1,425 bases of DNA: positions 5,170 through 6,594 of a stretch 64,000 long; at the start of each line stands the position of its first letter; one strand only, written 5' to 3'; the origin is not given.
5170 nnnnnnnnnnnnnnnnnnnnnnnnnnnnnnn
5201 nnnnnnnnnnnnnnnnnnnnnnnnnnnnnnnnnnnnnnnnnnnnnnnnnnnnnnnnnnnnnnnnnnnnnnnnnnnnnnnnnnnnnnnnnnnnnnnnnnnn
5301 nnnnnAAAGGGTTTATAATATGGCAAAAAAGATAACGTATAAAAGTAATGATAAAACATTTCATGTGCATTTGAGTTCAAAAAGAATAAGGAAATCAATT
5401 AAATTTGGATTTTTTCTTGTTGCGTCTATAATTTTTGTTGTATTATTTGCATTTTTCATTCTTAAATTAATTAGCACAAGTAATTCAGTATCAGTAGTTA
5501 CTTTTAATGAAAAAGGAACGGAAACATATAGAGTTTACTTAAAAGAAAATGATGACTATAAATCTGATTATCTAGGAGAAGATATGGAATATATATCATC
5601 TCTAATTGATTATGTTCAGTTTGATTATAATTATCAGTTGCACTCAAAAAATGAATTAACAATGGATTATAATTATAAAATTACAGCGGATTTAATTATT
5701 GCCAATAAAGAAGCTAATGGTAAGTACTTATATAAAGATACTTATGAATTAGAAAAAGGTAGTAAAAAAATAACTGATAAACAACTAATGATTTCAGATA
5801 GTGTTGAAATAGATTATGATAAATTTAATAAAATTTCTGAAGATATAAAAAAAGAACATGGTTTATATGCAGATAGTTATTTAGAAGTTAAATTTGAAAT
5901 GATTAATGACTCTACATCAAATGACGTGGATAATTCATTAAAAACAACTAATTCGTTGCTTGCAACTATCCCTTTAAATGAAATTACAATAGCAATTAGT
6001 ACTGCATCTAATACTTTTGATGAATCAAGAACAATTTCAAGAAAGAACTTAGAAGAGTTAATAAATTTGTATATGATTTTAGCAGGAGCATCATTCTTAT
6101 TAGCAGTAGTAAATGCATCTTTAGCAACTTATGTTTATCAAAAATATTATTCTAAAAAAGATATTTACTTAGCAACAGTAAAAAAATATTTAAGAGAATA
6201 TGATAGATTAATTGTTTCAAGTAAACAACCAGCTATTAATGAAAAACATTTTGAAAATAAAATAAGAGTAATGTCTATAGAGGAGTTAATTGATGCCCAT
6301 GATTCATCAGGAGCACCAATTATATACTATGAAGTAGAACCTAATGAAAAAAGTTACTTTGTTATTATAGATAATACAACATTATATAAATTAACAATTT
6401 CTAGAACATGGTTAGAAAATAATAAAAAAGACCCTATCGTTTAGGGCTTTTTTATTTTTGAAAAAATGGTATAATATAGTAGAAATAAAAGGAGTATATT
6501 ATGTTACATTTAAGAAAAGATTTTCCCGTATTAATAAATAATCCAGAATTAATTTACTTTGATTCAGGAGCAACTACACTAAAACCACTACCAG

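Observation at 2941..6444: TasA-like fibre-type operon built around a SipW-class signal peptidase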

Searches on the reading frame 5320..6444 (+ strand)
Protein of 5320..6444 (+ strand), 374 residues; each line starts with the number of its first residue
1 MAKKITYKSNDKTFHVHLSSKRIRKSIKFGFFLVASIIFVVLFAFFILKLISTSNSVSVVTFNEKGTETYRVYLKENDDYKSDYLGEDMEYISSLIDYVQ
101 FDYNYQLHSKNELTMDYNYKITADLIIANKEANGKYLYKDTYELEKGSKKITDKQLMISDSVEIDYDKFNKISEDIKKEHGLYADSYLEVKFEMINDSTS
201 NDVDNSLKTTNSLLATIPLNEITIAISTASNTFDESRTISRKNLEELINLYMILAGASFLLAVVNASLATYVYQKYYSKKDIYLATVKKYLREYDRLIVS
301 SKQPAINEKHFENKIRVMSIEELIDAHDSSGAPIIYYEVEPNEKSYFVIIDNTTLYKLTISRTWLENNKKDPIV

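Call 3: search_protein_families(library=pfam, proteins=[window:5320-6444:+], max_evalue=1)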
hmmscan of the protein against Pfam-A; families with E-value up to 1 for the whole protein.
window:5320-6444:+ (374 aa): 4 families
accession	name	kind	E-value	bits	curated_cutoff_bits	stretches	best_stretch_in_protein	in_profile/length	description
PF17231.7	DUF5305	-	4.2e-11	43.2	29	1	138-356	1-215/217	Family of unknown function (DUF5305)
PF06687.17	SUR7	-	0.14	12.3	29.6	0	21-62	102-143/201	SUR7/PalI family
PF00335.26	Tetraspanin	-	0.29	11.2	32.1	0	30-100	78-138/225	Tetraspanin family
PF23973.1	DUF7299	-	0.5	10.9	27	0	28-72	7-50/77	Family of unknown function (DUF7299)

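Call 4: search_protein_families(library=ncbifam, proteins=[window:5320-6444:+], max_evalue=1)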
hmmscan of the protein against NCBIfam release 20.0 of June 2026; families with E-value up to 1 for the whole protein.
window:5320-6444:+ (374 aa): 1 family
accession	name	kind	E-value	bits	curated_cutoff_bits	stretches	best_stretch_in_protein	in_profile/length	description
NF006812.0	PRK09334.1-2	equivalog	0.51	10.8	171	1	145-180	25-62/109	30S ribosomal protein S25e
